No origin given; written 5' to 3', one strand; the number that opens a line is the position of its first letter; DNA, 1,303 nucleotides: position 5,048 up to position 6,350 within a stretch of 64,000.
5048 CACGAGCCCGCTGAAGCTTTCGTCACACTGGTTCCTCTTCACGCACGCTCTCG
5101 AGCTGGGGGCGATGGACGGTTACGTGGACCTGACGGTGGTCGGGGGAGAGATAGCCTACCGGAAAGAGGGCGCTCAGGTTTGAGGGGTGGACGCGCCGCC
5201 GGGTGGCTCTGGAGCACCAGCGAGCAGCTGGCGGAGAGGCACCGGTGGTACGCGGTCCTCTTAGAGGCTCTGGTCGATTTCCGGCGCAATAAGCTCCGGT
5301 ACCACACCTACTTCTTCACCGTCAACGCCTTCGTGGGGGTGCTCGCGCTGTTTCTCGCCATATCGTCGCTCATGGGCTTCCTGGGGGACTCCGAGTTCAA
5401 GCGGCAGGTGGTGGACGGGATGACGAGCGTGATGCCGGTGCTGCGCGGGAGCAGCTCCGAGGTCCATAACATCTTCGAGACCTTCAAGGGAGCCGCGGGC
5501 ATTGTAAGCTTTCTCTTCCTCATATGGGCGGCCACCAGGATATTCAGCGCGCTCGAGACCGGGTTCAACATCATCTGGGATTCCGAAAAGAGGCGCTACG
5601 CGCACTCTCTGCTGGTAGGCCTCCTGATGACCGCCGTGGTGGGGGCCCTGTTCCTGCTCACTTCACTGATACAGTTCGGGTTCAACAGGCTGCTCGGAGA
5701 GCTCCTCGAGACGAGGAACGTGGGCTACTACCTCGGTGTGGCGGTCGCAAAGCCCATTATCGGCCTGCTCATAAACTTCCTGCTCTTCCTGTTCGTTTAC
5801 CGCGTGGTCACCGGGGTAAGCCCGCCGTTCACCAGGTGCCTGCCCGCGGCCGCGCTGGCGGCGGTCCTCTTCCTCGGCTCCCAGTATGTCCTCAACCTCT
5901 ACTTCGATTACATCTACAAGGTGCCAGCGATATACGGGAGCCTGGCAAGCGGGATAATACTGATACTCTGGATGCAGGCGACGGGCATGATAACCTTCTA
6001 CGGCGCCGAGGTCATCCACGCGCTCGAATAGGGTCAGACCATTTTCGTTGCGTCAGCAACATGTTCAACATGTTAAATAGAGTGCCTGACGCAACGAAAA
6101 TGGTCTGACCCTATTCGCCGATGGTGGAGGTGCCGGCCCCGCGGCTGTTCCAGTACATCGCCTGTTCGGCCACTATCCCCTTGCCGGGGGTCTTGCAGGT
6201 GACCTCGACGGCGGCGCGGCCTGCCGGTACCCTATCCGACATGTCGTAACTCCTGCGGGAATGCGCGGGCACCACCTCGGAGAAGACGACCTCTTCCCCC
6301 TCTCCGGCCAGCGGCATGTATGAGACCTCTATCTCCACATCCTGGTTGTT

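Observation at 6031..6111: Perfect 26-bp-stem palindrome exactly bridging two convergent stop codons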

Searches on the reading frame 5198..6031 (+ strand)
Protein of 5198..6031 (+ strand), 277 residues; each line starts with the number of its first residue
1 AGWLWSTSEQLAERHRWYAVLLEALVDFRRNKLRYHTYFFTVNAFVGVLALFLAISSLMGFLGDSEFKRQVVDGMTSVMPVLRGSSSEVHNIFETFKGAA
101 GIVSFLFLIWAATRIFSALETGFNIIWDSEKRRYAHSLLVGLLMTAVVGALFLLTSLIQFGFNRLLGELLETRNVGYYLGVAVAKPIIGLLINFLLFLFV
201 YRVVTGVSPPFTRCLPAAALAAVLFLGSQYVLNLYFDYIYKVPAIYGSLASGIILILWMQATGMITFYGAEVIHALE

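Call 21: search_protein_families(library=pfam, proteins=[window:5198-6031:+])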
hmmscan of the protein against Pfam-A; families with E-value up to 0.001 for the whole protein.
window:5198-6031:+ (277 aa): 1 family
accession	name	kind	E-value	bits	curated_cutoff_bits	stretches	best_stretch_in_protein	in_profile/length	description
PF03631.20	Virul_fac_BrkB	-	2.7e-36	126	33.7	1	39-277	14-256/259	Virulence factor BrkB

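Call 26: find_homologous_proteins(query=window:5198-6028:+, max_evalue=1e-20)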
Query window:5198-6028:+ (277 aa): 15 proteins with E <= 1e-20 among 6257 candidates.
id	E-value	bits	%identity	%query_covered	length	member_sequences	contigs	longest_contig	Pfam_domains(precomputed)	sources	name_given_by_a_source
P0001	3.6e-174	596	100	100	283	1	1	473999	PF03631.21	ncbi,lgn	-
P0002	6.2e-112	392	64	100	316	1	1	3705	PF03631.21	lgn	-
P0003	3.3e-111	389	67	97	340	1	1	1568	PF03631.21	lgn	-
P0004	9.3e-109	381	63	100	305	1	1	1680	PF03631.21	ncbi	-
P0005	5.0e-107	376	63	99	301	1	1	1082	PF03631.21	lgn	-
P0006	2.7e-106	373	63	100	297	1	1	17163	PF03631.21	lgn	-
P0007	6.9e-104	365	61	99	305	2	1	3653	PF03631.21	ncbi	-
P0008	1.3e-103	364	63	99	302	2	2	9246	PF03631.21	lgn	-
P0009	7.3e-103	362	60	99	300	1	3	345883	PF03631.21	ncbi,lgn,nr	ncbi:MAG: YihY/virulence factor BrkB family protein [Actinobacteria bacterium]|nr:YihY/virulence fac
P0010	1.7e-97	344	59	97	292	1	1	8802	PF03631.21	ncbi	ncbi:MAG: YihY/virulence factor BrkB family protein [Candidatus Geothermincolia bacterium]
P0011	4.9e-91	323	57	98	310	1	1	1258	PF03631.21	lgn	-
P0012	7.6e-89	316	53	100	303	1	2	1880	PF03631.21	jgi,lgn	-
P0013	2.8e-81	291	51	100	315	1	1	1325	PF03631.21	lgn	-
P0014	5.4e-78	280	50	100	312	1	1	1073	PF03631.21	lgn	-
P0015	4.8e-56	208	71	51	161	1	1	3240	PF03631.21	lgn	-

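Call 27: find_encoding_contigs(protein=P0001, flank=10000, max_places=4)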
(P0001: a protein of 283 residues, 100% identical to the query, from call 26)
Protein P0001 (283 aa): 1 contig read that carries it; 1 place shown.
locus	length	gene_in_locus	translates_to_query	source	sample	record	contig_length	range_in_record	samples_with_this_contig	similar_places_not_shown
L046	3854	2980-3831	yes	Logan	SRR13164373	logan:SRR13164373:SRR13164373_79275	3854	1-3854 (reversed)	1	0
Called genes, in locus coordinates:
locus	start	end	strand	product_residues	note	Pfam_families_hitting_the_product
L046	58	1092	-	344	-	PF13240:Zn_Ribbon_1, PF13248:Zn_ribbon_3 (weak)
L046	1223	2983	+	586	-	PF07969:Amidohydro_3, PF01979:Amidohydro_1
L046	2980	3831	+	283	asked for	PF03631:Virul_fac_BrkB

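Call 28: find_encoding_contigs(protein=P0009, flank=10000, max_places=4)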
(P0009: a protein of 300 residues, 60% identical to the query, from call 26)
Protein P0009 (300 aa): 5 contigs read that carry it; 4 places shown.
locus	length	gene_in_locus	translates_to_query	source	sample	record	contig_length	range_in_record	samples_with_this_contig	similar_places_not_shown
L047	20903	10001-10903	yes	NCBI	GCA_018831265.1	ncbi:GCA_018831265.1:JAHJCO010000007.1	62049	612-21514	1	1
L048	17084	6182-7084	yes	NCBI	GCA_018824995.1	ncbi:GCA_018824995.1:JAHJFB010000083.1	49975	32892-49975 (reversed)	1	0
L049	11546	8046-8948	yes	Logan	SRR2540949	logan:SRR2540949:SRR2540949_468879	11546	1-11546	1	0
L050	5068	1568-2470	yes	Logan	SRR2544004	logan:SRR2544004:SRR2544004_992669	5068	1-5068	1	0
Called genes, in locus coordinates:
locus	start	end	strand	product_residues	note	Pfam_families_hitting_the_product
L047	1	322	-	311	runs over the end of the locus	PF00108:Thiolase_N (faint)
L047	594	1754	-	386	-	PF22691:Thiolase_C_1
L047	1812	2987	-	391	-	PF02771:Acyl-CoA_dh_N, PF02770:Acyl-CoA_dh_M (weak), PF00441:Acyl-CoA_dh_1, PF08028:Acyl-CoA_dh_2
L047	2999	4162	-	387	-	PF02771:Acyl-CoA_dh_N, PF02770:Acyl-CoA_dh_M, PF00441:Acyl-CoA_dh_1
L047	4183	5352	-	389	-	PF02771:Acyl-CoA_dh_N, PF02770:Acyl-CoA_dh_M, PF00441:Acyl-CoA_dh_1, PF08028:Acyl-CoA_dh_2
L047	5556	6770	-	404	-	PF26549:Tricorn_N (faint), PF07676:PD40 (faint)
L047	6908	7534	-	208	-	PF03358:FMN_red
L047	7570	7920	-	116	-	PF00578:AhpC-TSA, PF08534:Redoxin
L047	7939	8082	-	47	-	-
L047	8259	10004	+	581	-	PF07969:Amidohydro_3, PF01979:Amidohydro_1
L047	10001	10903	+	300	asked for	PF03631:Virul_fac_BrkB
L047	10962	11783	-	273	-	PF00561:Abhydrolase_1, PF12146:Hydrolase_4, PF12697:Abhydrolase_6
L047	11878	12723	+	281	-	PF01553:Acyltransferase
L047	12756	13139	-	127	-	-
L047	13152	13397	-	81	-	-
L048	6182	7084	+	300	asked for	PF03631:Virul_fac_BrkB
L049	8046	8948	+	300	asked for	PF03631:Virul_fac_BrkB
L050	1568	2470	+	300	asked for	PF03631:Virul_fac_BrkB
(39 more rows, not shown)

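Call 40: find_encoding_contigs(protein=P0006, flank=10000, max_places=2)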
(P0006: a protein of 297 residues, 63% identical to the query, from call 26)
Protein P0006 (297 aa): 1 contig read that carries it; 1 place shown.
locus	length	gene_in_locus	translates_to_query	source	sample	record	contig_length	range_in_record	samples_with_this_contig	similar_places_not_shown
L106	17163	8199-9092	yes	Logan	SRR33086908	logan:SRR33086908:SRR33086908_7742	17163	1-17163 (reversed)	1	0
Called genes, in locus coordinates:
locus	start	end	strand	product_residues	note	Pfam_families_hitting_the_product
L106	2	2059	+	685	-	?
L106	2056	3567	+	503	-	PF05235:CHAD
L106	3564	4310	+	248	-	PF01656:CbiA, PF02374:ArsA_ATPase (faint), PF06564:CBP_BcsQ, PF09140:MipZ (faint), PF13614:AAA_31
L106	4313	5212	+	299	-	PF01928:CYTH (weak), PF00293:NUDIX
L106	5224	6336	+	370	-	PF00365:PFK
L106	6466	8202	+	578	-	PF07969:Amidohydro_3, PF01979:Amidohydro_1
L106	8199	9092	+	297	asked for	PF03631:Virul_fac_BrkB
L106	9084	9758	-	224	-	PF21948:LplA-B_cat, PF03099:BPL_LplA_LipB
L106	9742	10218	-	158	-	PF08859:DGC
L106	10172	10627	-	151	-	PF08859:DGC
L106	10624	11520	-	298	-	PF08859:DGC, PF01597:GCV_H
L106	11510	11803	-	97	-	PF12838:Fer4_7 (faint)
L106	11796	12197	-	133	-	-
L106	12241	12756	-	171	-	PF01597:GCV_H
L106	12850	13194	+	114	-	PF12840:HTH_20 (weak), PF01022:HTH_5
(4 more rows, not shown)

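Call 41: find_encoding_contigs(protein=P0010, flank=10000, max_places=2)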
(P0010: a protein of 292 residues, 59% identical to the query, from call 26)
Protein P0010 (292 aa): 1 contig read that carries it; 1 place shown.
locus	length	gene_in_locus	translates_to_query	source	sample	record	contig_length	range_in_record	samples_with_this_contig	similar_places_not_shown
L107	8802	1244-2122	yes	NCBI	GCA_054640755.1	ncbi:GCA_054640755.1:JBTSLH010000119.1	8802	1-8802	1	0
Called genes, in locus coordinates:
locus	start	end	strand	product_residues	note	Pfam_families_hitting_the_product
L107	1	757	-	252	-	PF07969:Amidohydro_3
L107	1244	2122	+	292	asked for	PF03631:Virul_fac_BrkB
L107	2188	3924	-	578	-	PF07969:Amidohydro_3, PF01979:Amidohydro_1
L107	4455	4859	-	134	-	-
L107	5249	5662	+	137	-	PF11453:DUF2950 (weak), PF26580:Mtb12_C (weak)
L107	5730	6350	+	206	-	PF02525:Flavodoxin_2 (weak), PF03358:FMN_red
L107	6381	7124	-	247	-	PF02525:Flavodoxin_2, PF03358:FMN_red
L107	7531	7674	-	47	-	-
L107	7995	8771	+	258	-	PF24463:DUF7577 (faint)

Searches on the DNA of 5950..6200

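Call 73: search_rna_families(source=window, start=5950, end=6200, threshold=evalue, max_evalue=10)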
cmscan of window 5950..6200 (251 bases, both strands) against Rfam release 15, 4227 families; matches with E-value up to 10: 4.
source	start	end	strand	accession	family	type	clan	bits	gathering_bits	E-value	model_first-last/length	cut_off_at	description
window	6024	6113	-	RF03439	mir-1791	Gene; miRNA;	-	28.8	75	0.00035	1-80/80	no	mir-1791 microRNA precursor family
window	6041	6102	-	RF03394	mir-2574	Gene; miRNA;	-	16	90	1.2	1-68/68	no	mir-2574 microRNA precursor family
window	6040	6101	+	RF03394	mir-2574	Gene; miRNA;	-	15.9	90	1.3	1-68/68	no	mir-2574 microRNA precursor family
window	5983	6012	+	RF01136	sR28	Gene; snRNA; snoRNA; CD-box;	-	9.1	39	4.8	1-55/55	no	Small nucleolar RNA sR28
